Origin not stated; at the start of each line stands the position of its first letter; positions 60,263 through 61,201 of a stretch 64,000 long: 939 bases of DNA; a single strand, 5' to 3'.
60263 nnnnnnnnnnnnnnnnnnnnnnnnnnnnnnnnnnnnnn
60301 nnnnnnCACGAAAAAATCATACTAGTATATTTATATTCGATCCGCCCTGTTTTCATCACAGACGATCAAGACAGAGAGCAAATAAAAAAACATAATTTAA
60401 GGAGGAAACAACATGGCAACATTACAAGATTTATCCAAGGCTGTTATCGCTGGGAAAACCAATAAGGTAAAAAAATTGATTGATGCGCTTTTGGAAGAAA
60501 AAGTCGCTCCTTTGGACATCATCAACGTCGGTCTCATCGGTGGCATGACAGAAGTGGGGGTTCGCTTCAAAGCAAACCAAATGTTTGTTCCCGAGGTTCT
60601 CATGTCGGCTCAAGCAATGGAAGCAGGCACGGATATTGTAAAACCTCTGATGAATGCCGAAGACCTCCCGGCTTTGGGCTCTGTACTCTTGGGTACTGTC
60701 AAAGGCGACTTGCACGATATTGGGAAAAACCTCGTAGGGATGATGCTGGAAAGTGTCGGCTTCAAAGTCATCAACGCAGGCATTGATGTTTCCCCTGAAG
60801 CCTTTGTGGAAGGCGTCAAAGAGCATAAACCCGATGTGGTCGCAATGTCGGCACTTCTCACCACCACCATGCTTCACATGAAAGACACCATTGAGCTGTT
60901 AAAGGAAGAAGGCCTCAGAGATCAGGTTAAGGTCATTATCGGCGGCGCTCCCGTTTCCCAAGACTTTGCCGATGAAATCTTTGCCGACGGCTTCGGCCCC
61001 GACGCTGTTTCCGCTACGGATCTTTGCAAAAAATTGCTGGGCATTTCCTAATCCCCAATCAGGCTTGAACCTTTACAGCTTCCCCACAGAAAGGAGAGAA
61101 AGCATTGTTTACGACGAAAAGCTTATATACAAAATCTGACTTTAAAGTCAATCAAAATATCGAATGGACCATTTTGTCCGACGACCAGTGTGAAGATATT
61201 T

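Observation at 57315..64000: PocR/AraC regulator, BCCT transporter, corrinoid protein and two non-Pyl MttB paralogs: a quaternary-amine demethylation module of unknown substrate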

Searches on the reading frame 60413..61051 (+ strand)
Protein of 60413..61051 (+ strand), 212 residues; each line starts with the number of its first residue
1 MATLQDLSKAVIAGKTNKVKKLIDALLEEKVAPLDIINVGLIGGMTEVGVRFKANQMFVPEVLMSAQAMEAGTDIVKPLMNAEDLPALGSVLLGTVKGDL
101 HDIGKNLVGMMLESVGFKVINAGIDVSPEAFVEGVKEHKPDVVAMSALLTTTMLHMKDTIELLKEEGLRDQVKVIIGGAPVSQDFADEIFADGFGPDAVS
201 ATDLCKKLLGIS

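Call 8: search_protein_families(library=pfam, proteins=[window:60413-61051:+], max_evalue=0.01)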
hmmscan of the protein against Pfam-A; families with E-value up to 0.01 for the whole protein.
window:60413-61051:+ (212 aa): 2 families
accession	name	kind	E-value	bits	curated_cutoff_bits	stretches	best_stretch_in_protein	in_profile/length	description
PF02310.24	B12-binding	-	4.8e-28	97.9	32.1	1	90-199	2-117/121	B12 binding domain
PF02607.22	B12-binding_2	-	8.2e-22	77.6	23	1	4-76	2-73/74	B12 binding domain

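Call 9: search_protein_families(library=ncbifam, proteins=[window:60413-61051:+], max_evalue=0.01)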
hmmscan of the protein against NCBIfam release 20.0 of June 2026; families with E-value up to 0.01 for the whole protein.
window:60413-61051:+ (212 aa): 16 families
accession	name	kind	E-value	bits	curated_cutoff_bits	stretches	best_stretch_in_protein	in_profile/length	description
NF047996.1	corrin_MtgC_2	exception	9.4e-65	218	370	1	5-209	6-210/212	glycine betaine-specific corrinoid protein MtgC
TIGR02370.1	pyl_corrinoid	subfamily_domain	2.6e-60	203.2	215.3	1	7-200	2-196/197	methyltransferase cognate corrinoid protein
NF047995.1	corrinoid_MtgC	exception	4e-58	196.4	310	1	4-210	5-214/215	glycine betaine-specific corrinoid protein MtgC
NF041607.1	dimeth_corrin_MtbC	equivalog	3.1e-55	186.9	350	1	7-209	1-203/203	dimethylamine corrinoid protein MtbC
TIGR02082.1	metH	equivalog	7.8e-46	156.3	1010.85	1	6-203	649-846/1182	methionine synthase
NF040669.1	MtaC2_Meth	equivalog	1.1e-36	126.5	450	1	4-208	43-245/267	methanol--corrinoid protein MtaC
NF040655.1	MtaC_Meth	equivalog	2.4e-35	121.8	420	1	4-207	36-236/253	methanol--corrinoid protein MtaC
NF007024.0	PRK09490.1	equivalog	1.6e-32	112.3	1497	1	6-184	664-845/1234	methionine synthase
NF002612.0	PRK02261.1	equivalog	7.4e-14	51.5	110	1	91-181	6-95/148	methylaspartate mutase subunit S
TIGR01501.1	MthylAspMutase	equivalog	2.1e-10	40.5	135.8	1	91-181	4-93/134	methylaspartate mutase subunit S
NF052385.1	Lys_5_6_beta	equivalog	3.6e-10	39.9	280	1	116-200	138-226/241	lysine 5,6-aminomutase subunit beta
TIGR00640.1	acid_CoA_mut_C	subfamily_domain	1.7e-09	37.7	57.45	1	91-192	5-104/132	methylmalonyl-CoA mutase C-terminal domain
NF040743.1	ornith_mutase_E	equivalog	7.3e-08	30.8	800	1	91-197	598-712/730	D-ornithine 4,5-aminomutase subunit OraE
NF006944.0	PRK09426.1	equivalog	2.8e-07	28.9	876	1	3-186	508-686/721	methylmalonyl-CoA mutase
NF045497.1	IsobCoAmut_IcmF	equivalog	0.0038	15.1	1500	1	99-181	13-94/1076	fused isobutyryl-CoA mutase/GTPase IcmF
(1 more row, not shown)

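Call 12: find_encoding_contigs(protein=window:60413-61051:+, flank=10000, max_places=6)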
Protein window:60413-61051:+ (212 aa): 7 contigs read that carry it; 6 places shown.
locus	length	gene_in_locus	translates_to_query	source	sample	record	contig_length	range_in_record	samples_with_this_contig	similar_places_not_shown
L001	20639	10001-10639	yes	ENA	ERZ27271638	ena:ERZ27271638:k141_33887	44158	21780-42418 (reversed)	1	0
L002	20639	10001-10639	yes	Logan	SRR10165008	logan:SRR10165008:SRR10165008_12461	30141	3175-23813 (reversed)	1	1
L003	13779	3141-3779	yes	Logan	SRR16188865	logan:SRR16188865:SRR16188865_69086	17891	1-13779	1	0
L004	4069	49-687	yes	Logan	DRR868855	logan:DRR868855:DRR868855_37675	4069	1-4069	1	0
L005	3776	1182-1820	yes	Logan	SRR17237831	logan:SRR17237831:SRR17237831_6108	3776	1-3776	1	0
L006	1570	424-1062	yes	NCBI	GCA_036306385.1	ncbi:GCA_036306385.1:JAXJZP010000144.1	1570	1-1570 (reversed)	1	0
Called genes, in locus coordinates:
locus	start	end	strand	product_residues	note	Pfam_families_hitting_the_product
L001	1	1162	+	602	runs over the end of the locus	PF13588:HSDR_N_2, PF02384:N6_Mtase, PF20473:MmeI_Mtase (weak), PF07669:Eco57I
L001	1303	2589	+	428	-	PF01420:Methylase_S (weak)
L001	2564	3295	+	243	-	PF09509:Hypoth_Ymh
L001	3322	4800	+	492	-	PF05014:Nuc_deoxyrib_tr (weak)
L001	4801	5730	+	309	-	PF28530:DUF8426, PF04471:Mrr_cat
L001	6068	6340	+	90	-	PF20116:DUF6506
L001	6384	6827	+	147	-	PF00583:Acetyltransf_1, PF13673:Acetyltransf_10, PF13508:Acetyltransf_7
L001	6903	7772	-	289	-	PF10114:PocR, PF12833:HTH_18, PF00165:HTH_AraC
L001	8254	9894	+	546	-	PF02028:BCCT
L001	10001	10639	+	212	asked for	PF02607:B12-binding_2, PF02310:B12-binding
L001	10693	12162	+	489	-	PF06253:MTTB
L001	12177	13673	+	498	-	PF06253:MTTB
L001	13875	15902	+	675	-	PF05378:Hydant_A_N, PF13941:MutL (faint), PF01968:Hydantoinase_A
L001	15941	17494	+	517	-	PF02028:BCCT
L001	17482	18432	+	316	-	PF00892:EamA, PF03151:TPT, PF00892:EamA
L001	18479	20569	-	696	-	PF05378:Hydant_A_N, PF13941:MutL (faint), PF01968:Hydantoinase_A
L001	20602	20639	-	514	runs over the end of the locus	PF02028:BCCT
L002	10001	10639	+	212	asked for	PF02607:B12-binding_2, PF02310:B12-binding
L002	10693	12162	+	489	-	PF06253:MTTB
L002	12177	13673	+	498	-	PF06253:MTTB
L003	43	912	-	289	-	PF10114:PocR, PF12833:HTH_18, PF00165:HTH_AraC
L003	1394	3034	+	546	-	PF02028:BCCT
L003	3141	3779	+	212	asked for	PF02607:B12-binding_2, PF02310:B12-binding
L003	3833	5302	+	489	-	PF06253:MTTB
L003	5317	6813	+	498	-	PF06253:MTTB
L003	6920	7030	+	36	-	-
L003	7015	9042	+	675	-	PF05378:Hydant_A_N, PF13941:MutL (faint), PF01968:Hydantoinase_A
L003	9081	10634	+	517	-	PF02028:BCCT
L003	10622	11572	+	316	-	PF00892:EamA, PF03151:TPT, PF00892:EamA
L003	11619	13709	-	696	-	PF05378:Hydant_A_N, PF13941:MutL (faint), PF01968:Hydantoinase_A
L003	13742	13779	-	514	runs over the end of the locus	PF02028:BCCT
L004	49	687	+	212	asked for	PF02607:B12-binding_2, PF02310:B12-binding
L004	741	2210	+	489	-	PF06253:MTTB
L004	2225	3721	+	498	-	PF06253:MTTB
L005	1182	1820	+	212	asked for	PF02607:B12-binding_2, PF02310:B12-binding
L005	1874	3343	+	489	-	PF06253:MTTB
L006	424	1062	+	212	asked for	PF02607:B12-binding_2, PF02310:B12-binding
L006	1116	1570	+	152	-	PF06253:MTTB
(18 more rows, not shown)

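Call 16: search_solved_structures(query=L001:12177-13670:+, max_evalue=0.001, show_alignments=2)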
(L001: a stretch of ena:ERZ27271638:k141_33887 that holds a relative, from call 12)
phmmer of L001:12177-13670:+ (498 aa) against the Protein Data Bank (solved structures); distinct sequences matched with E-value up to 0.001: 5.
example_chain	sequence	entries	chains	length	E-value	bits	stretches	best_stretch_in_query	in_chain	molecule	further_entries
7xcl_A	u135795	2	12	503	5.1e-49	170.6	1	5-490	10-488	Trimethylamine methyltransferase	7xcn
7xcm_A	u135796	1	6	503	7.3e-49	170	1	5-490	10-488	Trimethylamine methyltransferase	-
9yce_A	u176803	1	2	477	1.4e-39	139.4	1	19-407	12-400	Glycine betaine methyltransferase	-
2qne_A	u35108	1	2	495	1.5e-39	139.3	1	17-407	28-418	Putative methyltransferase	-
4yyc_A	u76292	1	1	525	4.6e-35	124.5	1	28-488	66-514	Putative trimethylamine methyltransferase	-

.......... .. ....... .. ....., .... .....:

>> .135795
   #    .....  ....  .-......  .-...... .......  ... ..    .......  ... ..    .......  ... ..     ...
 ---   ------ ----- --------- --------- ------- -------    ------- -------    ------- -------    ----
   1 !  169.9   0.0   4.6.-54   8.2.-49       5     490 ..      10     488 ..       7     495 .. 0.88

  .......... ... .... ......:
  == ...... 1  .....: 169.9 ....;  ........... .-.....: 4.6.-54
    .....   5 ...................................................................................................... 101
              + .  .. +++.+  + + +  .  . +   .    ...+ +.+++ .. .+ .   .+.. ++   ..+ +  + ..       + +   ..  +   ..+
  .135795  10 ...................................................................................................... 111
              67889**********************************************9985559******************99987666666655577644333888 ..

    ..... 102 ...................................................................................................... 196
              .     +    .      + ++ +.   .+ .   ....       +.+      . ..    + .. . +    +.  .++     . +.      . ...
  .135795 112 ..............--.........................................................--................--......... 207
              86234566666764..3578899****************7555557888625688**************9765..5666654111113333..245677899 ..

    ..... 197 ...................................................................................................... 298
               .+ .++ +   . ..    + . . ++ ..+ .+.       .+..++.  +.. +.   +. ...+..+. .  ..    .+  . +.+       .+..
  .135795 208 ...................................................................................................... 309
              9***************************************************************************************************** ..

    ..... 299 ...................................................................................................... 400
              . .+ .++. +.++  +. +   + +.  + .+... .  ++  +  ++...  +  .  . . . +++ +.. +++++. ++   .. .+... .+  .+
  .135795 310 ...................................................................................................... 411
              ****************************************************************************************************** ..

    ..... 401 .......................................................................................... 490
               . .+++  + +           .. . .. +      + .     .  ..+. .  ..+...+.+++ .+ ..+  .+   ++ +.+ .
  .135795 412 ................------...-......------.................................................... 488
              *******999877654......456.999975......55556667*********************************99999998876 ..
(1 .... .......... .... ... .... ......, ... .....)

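Call 20: find_related_loci(query=L001:12177-13670:+, collection=genome_contigs, flank=10000)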
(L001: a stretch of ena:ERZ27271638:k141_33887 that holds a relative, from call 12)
Query L001:12177-13670:+ (498 aa) in genome_contigs; peptide patterns used: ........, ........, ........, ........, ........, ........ (x = any residue, [..] = any of these).
325 stretches matched a pattern; 37 encode a relative of the query (tblastn E <= 1e-3); 36 distinct loci.
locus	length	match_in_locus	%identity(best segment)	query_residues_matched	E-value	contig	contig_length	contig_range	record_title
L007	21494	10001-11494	97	1-498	0e+0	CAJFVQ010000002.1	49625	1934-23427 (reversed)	Candidatus Cryptoclostridium obscurum isolate Coassembly_mag_106 genome assembly, contig: MAGpy_11413_min2k_bin_106_fak8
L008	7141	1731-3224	96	1-498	0e+0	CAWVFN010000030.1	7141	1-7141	MAG: Bacillota bacterium isolate metabat2_coassembly_bwa.842 MAG genome assembly, contig: k87_79566, whole genome shotgu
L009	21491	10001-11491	90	1-498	0e+0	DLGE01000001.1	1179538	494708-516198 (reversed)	MAG TPA_asm: Peptococcaceae bacterium UBA7702 UBA7702_contig_182, whole genome shotgun sequence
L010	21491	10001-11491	90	1-498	0e+0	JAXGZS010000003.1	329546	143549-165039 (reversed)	MAG: Clostridiales bacterium isolate AnMBR.bin542 bin542_3, whole genome shotgun sequence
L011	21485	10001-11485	88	2-498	0e+0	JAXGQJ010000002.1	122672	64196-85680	MAG: Clostridiales bacterium isolate AnMBR.bin323 bin323_2, whole genome shotgun sequence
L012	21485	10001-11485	87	2-498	0e+0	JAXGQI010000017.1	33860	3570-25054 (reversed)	MAG: Clostridiales bacterium isolate AnMBR.bin322 bin322_17, whole genome shotgun sequence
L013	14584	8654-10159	87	2-497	0e+0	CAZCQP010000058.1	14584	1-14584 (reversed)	MAG TPA_asm: uncultured Eubacteriales bacterium isolate SRP242652_co2_145 genome assembly, contig: NODE_4562_length_1458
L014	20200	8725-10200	84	1-497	0e+0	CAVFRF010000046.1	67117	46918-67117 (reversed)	Bacteroidaceae bacterium isolate SRR8978407_cleanbin_000001 genome assembly, contig: Spades_SRR8978407_contig_7, whole g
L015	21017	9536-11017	83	1-498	0e+0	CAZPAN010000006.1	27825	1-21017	MAG TPA_asm: uncultured Coriobacteriaceae bacterium isolate SRP141132_co4_130 genome assembly, contig: NODE_1385_length_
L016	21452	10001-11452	84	2-498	0e+0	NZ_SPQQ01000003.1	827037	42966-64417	Desulfosporosinus fructosivorans strain 63.6F NODE_3_length_827037_cov_37.717503, whole genome shotgun sequence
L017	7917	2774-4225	84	2-498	0e+0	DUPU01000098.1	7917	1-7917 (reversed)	MAG TPA_asm: Clostridia bacterium isolate AS08sgBPME_346 155042_AS08, whole genome shotgun sequence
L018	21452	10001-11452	84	2-498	0e+0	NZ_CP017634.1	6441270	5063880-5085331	Candidatus Formimonas warabiya strain DCMF chromosome, complete genome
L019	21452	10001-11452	84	2-498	0e+0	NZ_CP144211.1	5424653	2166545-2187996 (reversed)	Desulfosporosinus paludis strain SB140 chromosome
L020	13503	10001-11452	81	2-498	0e+0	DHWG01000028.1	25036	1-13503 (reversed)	MAG TPA_asm: Desulfosporosinus sp. UBA5188 UBA5188_contig_1235, whole genome shotgun sequence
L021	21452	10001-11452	82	2-498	0e+0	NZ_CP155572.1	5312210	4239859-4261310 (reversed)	Sporomusa malonica strain DSM 5090 chromosome, complete genome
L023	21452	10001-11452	81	2-498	0e+0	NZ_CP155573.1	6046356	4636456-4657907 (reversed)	Sporomusa silvacetica DSM 10669 chromosome, complete genome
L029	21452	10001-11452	82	2-498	0e+0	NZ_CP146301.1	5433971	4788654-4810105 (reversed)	Sporomusa ovata DSM 2662 chromosome, complete genome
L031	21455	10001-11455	79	1-498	0e+0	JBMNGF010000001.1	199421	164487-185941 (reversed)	MAG: Syntrophaceticus sp. isolate SBF912LR0HQ0155 contig_10391, whole genome shotgun sequence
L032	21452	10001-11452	82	2-498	0e+0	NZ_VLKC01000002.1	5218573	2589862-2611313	Sporomusa sp. KB1 SalpaDRAFT_Scaffold1.2, whole genome shotgun sequence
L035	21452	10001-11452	83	2-498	0e+0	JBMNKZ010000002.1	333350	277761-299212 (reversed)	MAG: Bacillota bacterium isolate SBF912LR0HQ0055 contig_37744, whole genome shotgun sequence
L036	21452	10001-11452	77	2-498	0e+0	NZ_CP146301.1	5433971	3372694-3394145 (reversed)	Sporomusa ovata DSM 2662 chromosome, complete genome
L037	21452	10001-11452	81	2-498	0e+0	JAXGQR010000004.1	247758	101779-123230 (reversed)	MAG: Dehalobacterium sp. isolate AnMBR.bin330 bin330_4, whole genome shotgun sequence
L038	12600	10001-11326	83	57-498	0e+0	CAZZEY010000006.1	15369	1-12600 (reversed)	MAG TPA_asm: uncultured Syntrophaceticus sp. isolate binchicken_co139_771 genome assembly, contig: NODE_7963_length_1536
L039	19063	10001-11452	82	2-498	0e+0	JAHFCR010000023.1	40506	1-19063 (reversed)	MAG: Peptococcaceae bacterium isolate nzgw226 NODE_1305_length_40507_cov_6.828852, whole genome shotgun sequence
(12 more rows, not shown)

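Call 32: search_protein_families(library=pfam, proteins=[L023:2562-3365:+, L029:679-2481:+, L029:4735-5115:+, L029:18822-20369:+, L029:6438-7490:+, L038:8257-9420:+, L019:1232-2527:+, L037:16104-17036:+, L029:3524-4180:+, L001:13875-15902:+], max_evalue=0.001)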
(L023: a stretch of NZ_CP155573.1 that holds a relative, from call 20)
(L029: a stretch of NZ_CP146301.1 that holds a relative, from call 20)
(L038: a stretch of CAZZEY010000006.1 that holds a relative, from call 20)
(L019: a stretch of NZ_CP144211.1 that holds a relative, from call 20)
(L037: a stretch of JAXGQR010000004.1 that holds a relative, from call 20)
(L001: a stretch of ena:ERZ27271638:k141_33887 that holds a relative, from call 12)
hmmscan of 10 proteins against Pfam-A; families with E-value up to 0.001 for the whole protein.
L023:2562-3365:+ (267 aa): 1 family
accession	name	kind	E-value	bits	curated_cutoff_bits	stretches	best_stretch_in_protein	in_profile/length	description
PF00809.28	Pterin_bind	-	1.4e-18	67.8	25.5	1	10-230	4-244/244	Pterin binding enzyme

L029:679-2481:+ (600 aa): 11 families
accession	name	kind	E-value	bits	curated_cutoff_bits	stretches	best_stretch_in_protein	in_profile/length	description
PF00158.32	Sigma54_activat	-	3.2e-73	245.4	20.2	1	287-454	1-167/168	Sigma-54 interaction domain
PF25601.1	AAA_lid_14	-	1.1e-22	80.1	27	1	460-538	1-79/87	AAA+ ATPase lid domain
PF14532.12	Sigma54_activ_2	-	1.4e-22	80.9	25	1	288-459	1-138/138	Sigma-54 interaction domain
PF02954.25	HTH_8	-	3.2e-09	36.8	22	1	552-594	2-41/42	Bacterial regulatory protein, Fis family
PF00989.32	PAS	-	3.5e-05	24.2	22.6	1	162-216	1-55/113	PAS fold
PF13188.13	PAS_8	-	0.0001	22.5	21.8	1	162-198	1-37/65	PAS domain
PF00004.35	AAA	-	0.00013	22.8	21.2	1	311-435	1-114/131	ATPase family associated with various cellular activities (AAA)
PF07728.20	AAA_5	-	0.00018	22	22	1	311-430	2-123/139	AAA domain (dynein-related subfamily)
PF02796.21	HTH_7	-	0.00033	21.2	23.8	0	557-592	8-42/45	Helix-turn-helix domain of resolvase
PF18024.7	HTH_50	-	0.00064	19.8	27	0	552-597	8-49/50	Helix-turn-helix domain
PF01078.27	Mg_chelatase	-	0.00083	19.3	20.3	0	363-405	89-131/207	Magnesium chelatase, subunit ChlI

L029:4735-5115:+ (126 aa): 0 families

L029:18822-20369:+ (515 aa): 2 families
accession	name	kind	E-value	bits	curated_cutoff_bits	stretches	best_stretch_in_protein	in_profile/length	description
PF19364.4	DUF5940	-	1.8e-77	259.2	27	1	348-510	1-164/166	Family of unknown function (DUF5940)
PF08545.16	ACP_syn_III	-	1.8e-06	28.2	24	1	256-323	2-64/80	3-Oxoacyl-[acyl-carrier-protein (ACP)] synthase III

L029:6438-7490:+ (350 aa): 1 family
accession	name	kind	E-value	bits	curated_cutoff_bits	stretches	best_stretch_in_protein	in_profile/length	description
PF07355.17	GRDB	-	3.7e-156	520.2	22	1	5-350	2-347/347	Glycine/sarcosine/betaine reductase selenoprotein B (GRDB)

L038:8257-9420:+ (387 aa): 1 family
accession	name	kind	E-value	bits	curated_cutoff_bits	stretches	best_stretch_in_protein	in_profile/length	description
PF02504.20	FA_synthesis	-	2.1e-48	165.5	29.1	1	30-366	1-322/324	Fatty acid synthesis protein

L019:1232-2527:+ (431 aa): 1 family
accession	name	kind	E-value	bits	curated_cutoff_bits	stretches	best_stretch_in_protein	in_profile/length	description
PF09338.16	Gly_reductase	-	5.2e-191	635.2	22.2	1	5-429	2-426/426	Glycine/sarcosine/betaine reductase component B subunits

L037:16104-17036:+ (310 aa): 11 families
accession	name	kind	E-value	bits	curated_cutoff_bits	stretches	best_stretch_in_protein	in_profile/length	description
PF07992.20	Pyr_redox_2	-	6.9e-56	190.2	26.1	1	6-297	2-291/291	Pyridine nucleotide-disulphide oxidoreductase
PF13738.12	Pyr_redox_3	-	4.8e-26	92.2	30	2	85-280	106-305/305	Pyridine nucleotide-disulphide oxidoreductase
PF00070.33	Pyr_redox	-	1.8e-16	60.8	22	1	147-218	2-80/82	Pyridine nucleotide-disulphide oxidoreductase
PF00890.30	FAD_binding_2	-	2.7e-10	40.5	20.4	1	6-44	1-40/414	FAD binding domain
PF01134.28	GIDA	-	8.8e-09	35.3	22.1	1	6-36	1-29/391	Glucose inhibited division protein A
PF12831.13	FAD_oxidored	-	1.5e-08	34.8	27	1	6-42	1-38/416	FAD dependent oxidoreductase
PF03486.20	HI0933_like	-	5.3e-08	33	50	1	6-43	2-39/244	HI0933-like protein Rossmann domain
PF13434.12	Lys_Orn_oxgnase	-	1.2e-07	31.6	21.3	0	91-181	135-227/339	L-lysine 6-monooxygenase/L-ornithine 5-monooxygenase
PF01946.23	Thi4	-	2.7e-06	27.2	26.2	1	5-40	18-54/235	Thi4 family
PF13450.12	NAD_binding_8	-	3.3e-06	27.7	21.9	1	9-42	1-35/68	NAD(P)-binding Rossmann-like domain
PF01266.30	DAO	-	9.8e-06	25.8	27.9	1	6-40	1-37/353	FAD dependent oxidoreductase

L029:3524-4180:+ (218 aa): 1 family
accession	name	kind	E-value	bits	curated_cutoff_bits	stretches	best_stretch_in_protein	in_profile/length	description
PF02965.22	Met_synt_B12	-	1.9e-06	27.9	25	1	154-195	210-250/273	Vitamin B12 dependent methionine synthase, activation domain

L001:13875-15902:+ (675 aa): 3 families
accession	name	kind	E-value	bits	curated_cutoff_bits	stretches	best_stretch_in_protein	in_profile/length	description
PF05378.19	Hydant_A_N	-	7.3e-36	124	25.2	1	5-158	2-175/176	Hydantoinase/oxoprolinase N-terminal region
PF01968.24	Hydantoinase_A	-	2.3e-32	112.8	22.9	1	178-320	1-145/291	Hydantoinase/oxoprolinase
PF13941.12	MutL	-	1.6e-07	30.9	27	0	5-54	2-52/450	MutL protein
